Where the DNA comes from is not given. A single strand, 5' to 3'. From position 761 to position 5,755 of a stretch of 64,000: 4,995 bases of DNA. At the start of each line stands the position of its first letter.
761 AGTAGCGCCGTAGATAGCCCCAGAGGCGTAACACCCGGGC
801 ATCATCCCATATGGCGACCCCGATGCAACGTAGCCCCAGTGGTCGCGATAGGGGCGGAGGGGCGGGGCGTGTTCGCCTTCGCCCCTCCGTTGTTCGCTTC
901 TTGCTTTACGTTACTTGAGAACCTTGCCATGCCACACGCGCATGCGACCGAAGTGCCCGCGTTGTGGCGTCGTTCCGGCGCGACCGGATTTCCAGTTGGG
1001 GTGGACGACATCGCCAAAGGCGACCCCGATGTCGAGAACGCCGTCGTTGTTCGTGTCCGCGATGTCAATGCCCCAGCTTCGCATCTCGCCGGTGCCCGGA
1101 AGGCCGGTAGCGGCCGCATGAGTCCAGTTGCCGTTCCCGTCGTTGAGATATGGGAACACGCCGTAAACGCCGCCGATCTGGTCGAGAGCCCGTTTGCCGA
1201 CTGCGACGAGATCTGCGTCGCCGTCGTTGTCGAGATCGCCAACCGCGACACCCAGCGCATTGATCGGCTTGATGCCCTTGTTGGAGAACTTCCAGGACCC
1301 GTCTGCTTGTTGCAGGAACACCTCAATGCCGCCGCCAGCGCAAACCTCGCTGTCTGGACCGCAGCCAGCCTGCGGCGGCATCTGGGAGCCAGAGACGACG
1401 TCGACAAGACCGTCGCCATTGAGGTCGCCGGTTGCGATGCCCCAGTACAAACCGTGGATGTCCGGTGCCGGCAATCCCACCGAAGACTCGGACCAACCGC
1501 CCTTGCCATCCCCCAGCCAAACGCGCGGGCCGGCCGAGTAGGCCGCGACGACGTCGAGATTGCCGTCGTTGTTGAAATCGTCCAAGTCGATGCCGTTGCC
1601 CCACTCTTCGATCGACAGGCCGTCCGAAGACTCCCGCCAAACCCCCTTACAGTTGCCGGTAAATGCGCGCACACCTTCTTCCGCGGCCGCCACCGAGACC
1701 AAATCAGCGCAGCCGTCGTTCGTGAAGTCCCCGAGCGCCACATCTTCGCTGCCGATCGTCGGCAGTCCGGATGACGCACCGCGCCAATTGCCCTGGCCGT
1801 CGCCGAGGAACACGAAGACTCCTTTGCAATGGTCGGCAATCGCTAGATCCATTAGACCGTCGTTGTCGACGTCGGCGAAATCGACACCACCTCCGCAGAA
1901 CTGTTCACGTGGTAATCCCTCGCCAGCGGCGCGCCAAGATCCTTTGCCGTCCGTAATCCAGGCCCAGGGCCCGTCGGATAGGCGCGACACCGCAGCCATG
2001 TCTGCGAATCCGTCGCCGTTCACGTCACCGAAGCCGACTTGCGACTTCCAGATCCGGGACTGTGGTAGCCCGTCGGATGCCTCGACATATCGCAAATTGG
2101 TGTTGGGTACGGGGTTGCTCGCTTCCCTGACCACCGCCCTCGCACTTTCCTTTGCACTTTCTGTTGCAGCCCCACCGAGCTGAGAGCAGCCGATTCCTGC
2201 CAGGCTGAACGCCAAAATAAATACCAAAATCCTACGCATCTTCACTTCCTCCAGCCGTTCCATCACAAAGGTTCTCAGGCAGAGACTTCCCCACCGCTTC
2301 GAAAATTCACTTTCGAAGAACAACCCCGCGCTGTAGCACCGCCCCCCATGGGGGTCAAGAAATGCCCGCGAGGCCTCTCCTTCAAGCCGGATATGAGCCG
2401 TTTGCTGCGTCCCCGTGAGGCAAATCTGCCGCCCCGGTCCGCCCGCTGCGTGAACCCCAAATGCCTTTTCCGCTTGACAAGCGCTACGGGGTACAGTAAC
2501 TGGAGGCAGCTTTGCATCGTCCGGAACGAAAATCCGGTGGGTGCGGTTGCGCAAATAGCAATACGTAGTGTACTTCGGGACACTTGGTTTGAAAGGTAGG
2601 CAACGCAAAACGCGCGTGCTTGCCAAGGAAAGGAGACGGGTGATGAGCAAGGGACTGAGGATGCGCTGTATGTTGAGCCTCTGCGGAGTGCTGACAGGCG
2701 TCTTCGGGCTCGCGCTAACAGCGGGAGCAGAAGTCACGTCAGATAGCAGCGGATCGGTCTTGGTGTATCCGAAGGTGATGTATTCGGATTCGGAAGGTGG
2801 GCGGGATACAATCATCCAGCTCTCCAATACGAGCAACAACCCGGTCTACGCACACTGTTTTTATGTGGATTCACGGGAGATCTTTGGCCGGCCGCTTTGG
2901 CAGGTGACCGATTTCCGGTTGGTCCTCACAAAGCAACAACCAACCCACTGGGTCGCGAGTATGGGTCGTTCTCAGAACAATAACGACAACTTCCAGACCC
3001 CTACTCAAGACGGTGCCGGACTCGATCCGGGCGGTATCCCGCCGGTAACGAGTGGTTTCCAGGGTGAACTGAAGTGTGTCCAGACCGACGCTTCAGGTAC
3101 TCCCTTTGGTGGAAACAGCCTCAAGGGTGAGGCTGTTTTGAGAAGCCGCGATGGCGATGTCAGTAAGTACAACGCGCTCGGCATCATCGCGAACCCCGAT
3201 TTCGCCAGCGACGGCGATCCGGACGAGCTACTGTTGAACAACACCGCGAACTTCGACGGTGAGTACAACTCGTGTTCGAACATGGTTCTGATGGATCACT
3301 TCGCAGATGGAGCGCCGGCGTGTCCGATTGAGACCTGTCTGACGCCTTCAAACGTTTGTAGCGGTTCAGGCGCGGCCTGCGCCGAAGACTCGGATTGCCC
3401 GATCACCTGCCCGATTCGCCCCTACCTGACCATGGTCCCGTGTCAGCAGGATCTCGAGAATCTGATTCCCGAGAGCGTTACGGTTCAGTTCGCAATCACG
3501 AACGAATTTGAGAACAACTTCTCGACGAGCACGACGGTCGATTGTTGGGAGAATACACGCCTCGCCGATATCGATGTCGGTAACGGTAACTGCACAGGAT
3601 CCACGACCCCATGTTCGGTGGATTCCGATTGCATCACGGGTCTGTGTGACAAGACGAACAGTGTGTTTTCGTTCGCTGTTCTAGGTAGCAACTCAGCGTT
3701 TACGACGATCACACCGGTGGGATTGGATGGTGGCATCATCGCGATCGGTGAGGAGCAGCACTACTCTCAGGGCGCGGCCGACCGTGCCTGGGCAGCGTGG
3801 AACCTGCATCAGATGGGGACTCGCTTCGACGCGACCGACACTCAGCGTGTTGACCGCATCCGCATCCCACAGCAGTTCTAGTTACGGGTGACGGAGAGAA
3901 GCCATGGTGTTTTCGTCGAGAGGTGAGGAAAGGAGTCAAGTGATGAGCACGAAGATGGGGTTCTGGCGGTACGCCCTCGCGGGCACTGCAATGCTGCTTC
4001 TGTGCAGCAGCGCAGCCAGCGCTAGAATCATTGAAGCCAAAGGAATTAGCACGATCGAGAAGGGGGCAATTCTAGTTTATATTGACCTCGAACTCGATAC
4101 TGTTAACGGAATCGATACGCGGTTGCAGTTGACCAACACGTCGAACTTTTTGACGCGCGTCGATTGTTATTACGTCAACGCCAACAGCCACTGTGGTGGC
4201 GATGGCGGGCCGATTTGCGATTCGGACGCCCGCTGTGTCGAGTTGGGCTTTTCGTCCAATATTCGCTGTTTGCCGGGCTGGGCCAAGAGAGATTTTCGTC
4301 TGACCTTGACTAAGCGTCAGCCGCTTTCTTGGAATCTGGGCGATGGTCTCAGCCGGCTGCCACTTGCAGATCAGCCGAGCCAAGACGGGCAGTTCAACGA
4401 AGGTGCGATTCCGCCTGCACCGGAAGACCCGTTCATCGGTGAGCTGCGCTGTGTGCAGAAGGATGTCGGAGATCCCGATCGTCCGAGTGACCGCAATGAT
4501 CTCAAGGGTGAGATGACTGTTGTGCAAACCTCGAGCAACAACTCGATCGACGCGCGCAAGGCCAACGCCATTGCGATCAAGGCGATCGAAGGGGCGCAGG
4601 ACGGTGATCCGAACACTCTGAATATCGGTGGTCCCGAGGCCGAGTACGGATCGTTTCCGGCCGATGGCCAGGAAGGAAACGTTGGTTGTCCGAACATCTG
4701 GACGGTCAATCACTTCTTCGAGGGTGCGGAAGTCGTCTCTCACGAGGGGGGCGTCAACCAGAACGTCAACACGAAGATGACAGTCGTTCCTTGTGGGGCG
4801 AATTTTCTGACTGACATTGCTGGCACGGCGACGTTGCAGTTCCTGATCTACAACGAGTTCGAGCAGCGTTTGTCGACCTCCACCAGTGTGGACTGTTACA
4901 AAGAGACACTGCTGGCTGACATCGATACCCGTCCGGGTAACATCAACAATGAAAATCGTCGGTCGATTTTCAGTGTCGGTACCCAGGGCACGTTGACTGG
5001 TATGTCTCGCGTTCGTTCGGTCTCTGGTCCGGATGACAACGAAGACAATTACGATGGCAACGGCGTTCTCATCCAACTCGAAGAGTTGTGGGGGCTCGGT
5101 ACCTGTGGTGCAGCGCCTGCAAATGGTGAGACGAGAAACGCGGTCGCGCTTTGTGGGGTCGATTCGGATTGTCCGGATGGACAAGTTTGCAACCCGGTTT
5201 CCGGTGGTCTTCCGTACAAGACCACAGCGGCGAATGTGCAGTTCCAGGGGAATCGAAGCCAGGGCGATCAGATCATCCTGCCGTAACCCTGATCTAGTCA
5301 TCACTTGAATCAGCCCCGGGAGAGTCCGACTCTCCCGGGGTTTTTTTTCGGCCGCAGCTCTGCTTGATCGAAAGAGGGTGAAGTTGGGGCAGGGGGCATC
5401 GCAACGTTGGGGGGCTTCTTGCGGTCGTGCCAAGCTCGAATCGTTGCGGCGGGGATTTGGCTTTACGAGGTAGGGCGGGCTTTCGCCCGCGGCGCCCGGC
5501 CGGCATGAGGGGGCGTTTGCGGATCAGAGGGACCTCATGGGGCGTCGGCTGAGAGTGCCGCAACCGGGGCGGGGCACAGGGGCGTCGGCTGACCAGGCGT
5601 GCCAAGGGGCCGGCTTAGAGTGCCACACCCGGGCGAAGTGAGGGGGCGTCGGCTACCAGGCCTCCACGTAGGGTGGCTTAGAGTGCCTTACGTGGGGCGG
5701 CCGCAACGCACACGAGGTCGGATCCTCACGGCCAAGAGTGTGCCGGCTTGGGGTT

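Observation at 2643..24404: Six-member paralogous family of Sec-secreted, Cys-rich proteins with no recognisable domain (P1-P6), in two operons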

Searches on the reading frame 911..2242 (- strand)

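Call 63: search_protein_families(library=ncbifam, proteins=[window:911-2242:-], max_evalue=0.1)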
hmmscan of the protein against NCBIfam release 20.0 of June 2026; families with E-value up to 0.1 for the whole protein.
window:911-2242:- (443 aa): 2 families
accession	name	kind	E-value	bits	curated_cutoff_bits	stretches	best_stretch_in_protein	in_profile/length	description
NF047539.1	XAC2610_fam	domain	2.7e-05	24.6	35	0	70-87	2-19/89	XAC2610-related protein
NF046077.1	LPS_M949_RS01915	subfamily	0.0089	16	60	0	209-237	62-90/154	M949_RS01915 family surface polysaccharide biosynthesis protein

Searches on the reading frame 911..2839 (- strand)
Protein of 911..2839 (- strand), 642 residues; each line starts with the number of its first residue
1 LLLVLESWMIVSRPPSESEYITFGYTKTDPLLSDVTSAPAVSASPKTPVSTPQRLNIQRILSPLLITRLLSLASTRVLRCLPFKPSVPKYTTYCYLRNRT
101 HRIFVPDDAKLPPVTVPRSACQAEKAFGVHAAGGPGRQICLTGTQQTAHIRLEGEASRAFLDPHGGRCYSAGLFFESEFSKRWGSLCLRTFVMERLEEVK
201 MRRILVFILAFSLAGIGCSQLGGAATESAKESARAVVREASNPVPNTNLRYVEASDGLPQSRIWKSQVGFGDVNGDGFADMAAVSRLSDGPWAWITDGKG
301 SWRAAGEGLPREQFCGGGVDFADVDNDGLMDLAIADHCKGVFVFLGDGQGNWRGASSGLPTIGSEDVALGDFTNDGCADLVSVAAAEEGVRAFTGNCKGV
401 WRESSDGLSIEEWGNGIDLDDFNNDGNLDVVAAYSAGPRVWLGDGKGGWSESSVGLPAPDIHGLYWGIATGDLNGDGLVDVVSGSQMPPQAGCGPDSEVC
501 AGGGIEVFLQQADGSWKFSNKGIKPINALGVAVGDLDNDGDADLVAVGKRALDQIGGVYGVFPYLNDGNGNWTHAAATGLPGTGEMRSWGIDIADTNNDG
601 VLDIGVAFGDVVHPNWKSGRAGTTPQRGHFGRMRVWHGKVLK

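Call 9: search_protein_families(library=pfam, proteins=[window:911-2839:-], max_evalue=0.001)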
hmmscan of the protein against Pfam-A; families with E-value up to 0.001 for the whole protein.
window:911-2839:- (642 aa): 2 families
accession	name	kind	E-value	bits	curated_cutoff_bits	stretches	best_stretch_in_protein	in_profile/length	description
PF13517.12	FG-GAP_3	-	4.9e-41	139.6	26.9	5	421-482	1-60/61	FG-GAP-like repeat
PF01839.29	FG-GAP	-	9.3e-14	51.4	22.1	1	466-487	3-24/37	FG-GAP repeat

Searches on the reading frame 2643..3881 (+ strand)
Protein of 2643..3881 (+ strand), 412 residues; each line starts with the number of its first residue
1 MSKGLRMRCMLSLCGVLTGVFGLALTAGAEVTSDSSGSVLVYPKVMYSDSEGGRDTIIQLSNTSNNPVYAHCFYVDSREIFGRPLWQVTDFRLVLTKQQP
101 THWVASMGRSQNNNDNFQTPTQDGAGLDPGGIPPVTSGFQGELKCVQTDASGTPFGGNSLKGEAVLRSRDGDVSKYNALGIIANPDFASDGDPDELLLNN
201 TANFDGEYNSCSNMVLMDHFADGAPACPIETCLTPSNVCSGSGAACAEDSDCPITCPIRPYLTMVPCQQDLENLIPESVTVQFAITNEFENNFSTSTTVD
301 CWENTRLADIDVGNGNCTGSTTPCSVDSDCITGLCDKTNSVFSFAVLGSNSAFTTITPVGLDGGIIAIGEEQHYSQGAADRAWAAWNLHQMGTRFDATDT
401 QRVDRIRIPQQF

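Call 4: search_protein_families(library=pfam, proteins=[window:2643-3881:+], max_evalue=1)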
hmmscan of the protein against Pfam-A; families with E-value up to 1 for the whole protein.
window:2643-3881:+ (412 aa): 1 family
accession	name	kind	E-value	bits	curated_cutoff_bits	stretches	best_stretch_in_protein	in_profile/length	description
PF07359.16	LEAP-2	-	0.5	10.7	27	0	323-342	53-72/77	Liver-expressed antimicrobial peptide 2 precursor (LEAP-2)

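Call 5: search_protein_families(library=ncbifam, proteins=[window:2643-3881:+], max_evalue=1)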
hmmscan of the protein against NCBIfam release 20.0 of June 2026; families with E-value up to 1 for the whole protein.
window:2643-3881:+ (412 aa): 1 family
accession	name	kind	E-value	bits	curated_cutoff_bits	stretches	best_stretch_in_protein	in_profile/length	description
TIGR04201.1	Myxo_Cys_RPT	repeat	0.69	10.2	25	0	246-253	5-12/22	Cys-rich repeat-containing protein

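Call 6: search_solved_structures(query=A1, max_evalue=10)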
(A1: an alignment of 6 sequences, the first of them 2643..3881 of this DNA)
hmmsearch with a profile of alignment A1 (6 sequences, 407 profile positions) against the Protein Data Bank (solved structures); distinct sequences matched with E-value up to 10: 6.
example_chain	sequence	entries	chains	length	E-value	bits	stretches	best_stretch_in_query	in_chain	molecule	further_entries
6gpm_A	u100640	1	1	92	0.22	13.8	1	173-235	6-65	Amino acid ABC transporter, periplasmic amino acid-binding protein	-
6ggp_A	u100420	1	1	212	0.28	13.5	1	160-234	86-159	Amino acid ABC transporter, periplasmic amino acid-binding protein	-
6q3u_A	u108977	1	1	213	0.28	13.5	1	160-234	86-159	Amino acid ABC transporter, periplasmic amino acid-binding protein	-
6ggv_A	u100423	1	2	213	0.28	13.5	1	160-234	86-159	Amino acid ABC transporter, periplasmic amino acid-binding protein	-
4prs_A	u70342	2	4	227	0.32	13.3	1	160-234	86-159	ABC-type transporter, periplasmic subunit family 3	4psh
6svf_A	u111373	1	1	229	0.33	13.2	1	160-234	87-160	Amino acid ABC transporter, periplasmic amino acid-binding protein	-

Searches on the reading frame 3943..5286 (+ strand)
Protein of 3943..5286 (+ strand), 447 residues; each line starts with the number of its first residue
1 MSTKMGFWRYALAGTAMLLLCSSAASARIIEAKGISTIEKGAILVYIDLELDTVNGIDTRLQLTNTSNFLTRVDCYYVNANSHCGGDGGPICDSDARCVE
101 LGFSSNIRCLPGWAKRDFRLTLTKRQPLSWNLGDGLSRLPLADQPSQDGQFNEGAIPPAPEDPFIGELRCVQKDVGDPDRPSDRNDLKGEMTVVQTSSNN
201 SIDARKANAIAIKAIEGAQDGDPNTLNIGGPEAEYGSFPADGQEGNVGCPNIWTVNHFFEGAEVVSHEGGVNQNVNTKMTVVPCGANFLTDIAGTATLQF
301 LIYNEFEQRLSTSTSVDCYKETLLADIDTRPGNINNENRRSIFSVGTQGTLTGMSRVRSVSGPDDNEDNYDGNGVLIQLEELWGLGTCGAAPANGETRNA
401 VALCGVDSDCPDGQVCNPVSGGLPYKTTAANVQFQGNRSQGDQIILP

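Call 4: search_protein_families(library=pfam, proteins=[window:3943-5286:+], max_evalue=1)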
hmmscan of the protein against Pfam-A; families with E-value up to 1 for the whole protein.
window:3943-5286:+ (447 aa): 0 families

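Call 5: search_protein_families(library=ncbifam, proteins=[window:3943-5286:+], max_evalue=1)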
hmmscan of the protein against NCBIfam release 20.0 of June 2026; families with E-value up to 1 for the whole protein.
window:3943-5286:+ (447 aa): 1 family
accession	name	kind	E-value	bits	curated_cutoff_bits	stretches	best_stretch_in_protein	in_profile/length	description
TIGR04201.1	Myxo_Cys_RPT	repeat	0.00069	19.7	25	1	404-417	5-18/22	Cys-rich repeat-containing protein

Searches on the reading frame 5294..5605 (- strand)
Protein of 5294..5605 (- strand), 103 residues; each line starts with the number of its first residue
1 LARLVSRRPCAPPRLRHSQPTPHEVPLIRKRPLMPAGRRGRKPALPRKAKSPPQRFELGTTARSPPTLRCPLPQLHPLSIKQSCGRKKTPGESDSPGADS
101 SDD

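Call 33: search_protein_families(library=pfam, proteins=[window:5294-5605:-], max_evalue=0.1)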
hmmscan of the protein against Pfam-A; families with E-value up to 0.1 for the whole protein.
window:5294-5605:- (103 aa): 0 families
